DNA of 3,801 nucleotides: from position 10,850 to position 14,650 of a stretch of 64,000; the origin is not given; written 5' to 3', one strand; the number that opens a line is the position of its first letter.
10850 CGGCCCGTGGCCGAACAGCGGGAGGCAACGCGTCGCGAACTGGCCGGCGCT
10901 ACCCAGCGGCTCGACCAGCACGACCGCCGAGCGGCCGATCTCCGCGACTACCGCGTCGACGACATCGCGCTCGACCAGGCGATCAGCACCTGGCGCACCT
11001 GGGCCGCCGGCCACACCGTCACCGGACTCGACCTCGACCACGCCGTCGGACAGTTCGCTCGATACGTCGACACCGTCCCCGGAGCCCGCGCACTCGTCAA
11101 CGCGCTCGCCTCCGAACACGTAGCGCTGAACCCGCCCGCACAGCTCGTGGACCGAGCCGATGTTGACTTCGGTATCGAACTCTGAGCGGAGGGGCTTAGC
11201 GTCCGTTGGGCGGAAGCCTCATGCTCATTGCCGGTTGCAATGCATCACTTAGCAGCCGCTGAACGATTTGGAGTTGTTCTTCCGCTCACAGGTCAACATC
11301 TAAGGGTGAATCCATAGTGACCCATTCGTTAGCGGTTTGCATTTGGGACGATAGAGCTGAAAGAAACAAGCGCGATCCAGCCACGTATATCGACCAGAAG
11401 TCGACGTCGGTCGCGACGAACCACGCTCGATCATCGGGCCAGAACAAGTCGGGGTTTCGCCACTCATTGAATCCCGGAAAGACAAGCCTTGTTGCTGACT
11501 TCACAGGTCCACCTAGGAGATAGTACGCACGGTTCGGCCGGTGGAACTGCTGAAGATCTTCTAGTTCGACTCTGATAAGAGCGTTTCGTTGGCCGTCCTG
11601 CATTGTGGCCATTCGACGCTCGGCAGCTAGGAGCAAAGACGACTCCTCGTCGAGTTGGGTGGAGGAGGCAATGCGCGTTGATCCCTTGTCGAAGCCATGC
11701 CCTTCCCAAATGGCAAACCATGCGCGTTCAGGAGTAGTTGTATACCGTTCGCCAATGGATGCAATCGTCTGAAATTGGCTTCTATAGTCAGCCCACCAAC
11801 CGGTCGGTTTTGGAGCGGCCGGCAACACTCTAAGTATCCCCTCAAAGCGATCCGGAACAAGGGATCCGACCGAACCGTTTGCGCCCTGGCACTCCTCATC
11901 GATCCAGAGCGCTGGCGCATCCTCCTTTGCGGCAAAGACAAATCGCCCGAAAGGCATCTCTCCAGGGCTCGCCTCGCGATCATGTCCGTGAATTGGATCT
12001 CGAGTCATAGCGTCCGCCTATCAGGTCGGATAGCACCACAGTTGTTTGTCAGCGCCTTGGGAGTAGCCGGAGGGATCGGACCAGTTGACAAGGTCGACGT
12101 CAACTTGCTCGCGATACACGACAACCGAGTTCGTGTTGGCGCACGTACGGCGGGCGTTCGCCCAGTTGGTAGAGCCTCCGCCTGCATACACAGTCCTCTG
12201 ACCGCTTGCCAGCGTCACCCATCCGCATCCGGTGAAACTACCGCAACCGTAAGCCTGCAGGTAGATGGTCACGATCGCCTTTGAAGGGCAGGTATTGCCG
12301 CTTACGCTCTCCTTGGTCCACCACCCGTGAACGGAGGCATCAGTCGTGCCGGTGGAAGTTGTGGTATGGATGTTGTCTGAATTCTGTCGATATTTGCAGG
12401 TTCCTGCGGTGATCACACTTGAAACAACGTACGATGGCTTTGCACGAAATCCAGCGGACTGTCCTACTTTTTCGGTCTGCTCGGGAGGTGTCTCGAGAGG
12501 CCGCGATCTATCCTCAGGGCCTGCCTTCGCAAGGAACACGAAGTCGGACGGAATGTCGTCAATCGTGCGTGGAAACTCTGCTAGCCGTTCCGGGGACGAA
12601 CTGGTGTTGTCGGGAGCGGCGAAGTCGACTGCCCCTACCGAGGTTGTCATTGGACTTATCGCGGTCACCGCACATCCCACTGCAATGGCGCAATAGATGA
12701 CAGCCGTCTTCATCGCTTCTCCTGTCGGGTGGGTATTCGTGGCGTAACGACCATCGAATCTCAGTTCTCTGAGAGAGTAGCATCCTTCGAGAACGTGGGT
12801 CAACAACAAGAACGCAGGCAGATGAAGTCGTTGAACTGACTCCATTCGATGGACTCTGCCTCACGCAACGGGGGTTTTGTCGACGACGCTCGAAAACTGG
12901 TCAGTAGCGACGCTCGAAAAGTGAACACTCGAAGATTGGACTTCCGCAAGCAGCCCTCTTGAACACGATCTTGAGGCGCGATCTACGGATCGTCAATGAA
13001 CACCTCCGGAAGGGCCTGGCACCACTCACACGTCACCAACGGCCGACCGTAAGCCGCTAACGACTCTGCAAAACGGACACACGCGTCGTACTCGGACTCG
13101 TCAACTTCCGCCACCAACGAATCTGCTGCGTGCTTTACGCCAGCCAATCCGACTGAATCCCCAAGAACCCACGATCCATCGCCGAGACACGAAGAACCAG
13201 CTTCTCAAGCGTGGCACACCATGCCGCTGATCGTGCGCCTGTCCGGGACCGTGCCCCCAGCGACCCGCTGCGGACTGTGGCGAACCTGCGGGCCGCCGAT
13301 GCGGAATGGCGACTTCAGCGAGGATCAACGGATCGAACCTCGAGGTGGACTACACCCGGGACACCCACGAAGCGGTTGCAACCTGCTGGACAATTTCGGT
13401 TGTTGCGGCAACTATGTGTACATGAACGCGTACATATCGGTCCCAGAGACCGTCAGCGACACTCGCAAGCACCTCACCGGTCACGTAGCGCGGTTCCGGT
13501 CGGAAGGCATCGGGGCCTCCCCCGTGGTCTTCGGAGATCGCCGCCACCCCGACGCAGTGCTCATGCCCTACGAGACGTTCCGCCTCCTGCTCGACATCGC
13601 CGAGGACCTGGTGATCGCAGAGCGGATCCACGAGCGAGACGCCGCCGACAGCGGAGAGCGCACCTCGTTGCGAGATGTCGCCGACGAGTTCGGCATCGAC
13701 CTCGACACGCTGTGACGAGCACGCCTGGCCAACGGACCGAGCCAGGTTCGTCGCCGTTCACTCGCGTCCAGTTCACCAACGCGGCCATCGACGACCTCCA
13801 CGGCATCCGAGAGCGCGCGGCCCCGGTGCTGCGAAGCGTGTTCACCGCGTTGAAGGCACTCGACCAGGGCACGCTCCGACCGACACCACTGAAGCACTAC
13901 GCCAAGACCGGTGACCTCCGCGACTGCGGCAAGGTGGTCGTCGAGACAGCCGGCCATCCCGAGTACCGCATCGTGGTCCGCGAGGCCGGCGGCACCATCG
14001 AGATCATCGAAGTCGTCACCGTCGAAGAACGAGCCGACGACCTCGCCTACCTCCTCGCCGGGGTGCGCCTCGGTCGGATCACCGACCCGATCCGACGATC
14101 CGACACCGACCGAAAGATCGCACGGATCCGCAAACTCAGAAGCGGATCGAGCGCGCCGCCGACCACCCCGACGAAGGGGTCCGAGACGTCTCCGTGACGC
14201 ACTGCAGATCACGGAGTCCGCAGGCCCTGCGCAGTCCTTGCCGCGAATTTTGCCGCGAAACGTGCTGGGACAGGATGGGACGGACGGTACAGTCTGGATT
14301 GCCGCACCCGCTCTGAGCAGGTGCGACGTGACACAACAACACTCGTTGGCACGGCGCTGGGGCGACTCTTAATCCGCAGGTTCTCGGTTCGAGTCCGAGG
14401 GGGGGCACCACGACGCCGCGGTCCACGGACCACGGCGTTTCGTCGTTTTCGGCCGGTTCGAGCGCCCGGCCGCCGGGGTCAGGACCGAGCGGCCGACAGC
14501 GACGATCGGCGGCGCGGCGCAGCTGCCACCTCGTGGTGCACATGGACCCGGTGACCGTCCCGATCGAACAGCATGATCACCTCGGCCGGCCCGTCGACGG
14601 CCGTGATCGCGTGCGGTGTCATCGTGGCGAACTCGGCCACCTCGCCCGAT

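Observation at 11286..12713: Cargo operon: secreted six-cysteine protein plus tightly linked cytoplasmic partner. This is the best candidate for an undescribed two-component (toxin/immunity-like) system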

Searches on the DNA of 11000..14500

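Call 84: search_rna_families(source=window, start=11000, end=14500, threshold=evalue, max_evalue=1)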
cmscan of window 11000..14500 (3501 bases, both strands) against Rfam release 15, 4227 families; matches with E-value up to 1: 1.
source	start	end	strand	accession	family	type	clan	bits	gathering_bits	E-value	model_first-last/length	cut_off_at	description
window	14414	14500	-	RF01670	P17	Gene; sRNA;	-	17.2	45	0.3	108-282/282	5'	Pseudomonas sRNA P17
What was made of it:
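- Tried and rejected: Rfam on 11000-14500: only a chance-level sRNA hit at E 0.3 (call 84).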
